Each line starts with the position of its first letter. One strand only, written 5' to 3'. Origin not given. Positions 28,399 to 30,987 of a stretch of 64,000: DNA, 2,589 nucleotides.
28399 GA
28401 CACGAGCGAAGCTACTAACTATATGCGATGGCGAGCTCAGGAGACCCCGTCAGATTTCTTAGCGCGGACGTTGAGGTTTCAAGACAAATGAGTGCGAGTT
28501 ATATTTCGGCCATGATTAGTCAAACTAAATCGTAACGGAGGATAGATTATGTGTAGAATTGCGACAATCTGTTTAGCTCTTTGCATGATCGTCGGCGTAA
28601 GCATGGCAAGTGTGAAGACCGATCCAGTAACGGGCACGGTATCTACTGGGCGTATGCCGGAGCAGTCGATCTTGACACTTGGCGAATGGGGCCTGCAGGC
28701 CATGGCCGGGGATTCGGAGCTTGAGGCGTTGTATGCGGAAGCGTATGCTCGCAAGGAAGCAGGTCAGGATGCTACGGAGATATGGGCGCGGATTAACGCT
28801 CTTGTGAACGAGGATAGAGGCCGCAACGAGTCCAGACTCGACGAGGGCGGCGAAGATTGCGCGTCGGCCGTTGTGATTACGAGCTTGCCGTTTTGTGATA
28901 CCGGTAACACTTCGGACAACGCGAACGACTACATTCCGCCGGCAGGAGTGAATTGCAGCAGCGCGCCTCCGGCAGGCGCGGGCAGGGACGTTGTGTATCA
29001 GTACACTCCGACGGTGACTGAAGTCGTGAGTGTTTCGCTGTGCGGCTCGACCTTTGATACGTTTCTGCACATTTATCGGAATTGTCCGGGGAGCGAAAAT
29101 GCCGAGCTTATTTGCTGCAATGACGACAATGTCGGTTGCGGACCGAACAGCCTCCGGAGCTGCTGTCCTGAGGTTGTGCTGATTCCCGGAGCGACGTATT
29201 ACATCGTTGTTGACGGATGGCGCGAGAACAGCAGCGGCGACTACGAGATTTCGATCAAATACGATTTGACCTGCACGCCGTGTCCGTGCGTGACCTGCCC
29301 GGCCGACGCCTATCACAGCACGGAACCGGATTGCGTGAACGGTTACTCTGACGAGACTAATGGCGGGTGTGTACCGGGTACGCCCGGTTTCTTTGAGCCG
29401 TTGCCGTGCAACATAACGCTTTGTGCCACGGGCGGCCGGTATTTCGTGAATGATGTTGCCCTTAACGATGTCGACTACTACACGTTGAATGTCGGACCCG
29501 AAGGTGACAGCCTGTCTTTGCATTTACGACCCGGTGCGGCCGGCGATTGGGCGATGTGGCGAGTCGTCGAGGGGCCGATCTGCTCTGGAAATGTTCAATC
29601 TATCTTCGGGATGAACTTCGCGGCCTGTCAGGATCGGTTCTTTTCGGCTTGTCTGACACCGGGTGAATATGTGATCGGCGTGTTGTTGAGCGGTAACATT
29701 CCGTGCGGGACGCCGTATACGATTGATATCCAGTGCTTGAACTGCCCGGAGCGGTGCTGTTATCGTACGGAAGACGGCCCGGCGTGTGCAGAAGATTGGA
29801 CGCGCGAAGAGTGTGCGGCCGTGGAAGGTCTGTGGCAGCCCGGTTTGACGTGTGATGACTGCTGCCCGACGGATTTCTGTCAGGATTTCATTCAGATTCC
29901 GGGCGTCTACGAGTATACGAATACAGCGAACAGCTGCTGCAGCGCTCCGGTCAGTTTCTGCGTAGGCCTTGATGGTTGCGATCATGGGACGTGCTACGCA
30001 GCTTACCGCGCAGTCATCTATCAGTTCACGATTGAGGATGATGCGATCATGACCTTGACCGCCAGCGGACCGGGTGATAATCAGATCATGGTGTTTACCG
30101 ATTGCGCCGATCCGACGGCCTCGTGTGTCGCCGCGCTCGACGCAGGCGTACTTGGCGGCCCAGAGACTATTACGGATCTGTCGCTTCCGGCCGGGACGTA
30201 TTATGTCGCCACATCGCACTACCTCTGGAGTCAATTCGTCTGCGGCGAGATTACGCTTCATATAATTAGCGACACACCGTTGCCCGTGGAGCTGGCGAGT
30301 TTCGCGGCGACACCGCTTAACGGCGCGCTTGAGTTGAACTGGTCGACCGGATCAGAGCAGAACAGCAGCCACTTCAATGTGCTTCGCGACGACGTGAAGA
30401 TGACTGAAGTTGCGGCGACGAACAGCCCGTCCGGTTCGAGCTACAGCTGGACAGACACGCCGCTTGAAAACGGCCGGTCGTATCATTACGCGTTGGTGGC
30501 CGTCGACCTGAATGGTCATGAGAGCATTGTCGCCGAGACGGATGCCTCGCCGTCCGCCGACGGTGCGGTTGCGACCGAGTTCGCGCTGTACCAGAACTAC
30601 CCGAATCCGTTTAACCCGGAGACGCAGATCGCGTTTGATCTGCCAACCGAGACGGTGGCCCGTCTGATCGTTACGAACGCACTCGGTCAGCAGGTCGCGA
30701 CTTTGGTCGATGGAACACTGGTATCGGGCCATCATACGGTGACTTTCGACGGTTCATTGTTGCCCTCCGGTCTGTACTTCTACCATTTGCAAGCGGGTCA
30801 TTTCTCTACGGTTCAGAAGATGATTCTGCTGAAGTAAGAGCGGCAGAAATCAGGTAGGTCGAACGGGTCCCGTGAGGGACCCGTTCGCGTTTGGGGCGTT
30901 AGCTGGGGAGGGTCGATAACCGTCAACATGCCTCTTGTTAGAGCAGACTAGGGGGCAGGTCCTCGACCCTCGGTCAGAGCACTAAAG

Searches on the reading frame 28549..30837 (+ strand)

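Call 44: search_protein_families(library=pfam, proteins=[window:28549-30837:+], max_evalue=0.001)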
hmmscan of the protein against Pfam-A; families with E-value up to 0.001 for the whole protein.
window:28549-30837:+ (762 aa): 1 family
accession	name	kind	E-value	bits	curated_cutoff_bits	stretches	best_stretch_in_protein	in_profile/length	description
PF18962.6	Por_Secre_tail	-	1.6e-07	32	27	1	684-759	2-74/75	Secretion system C-terminal sorting domain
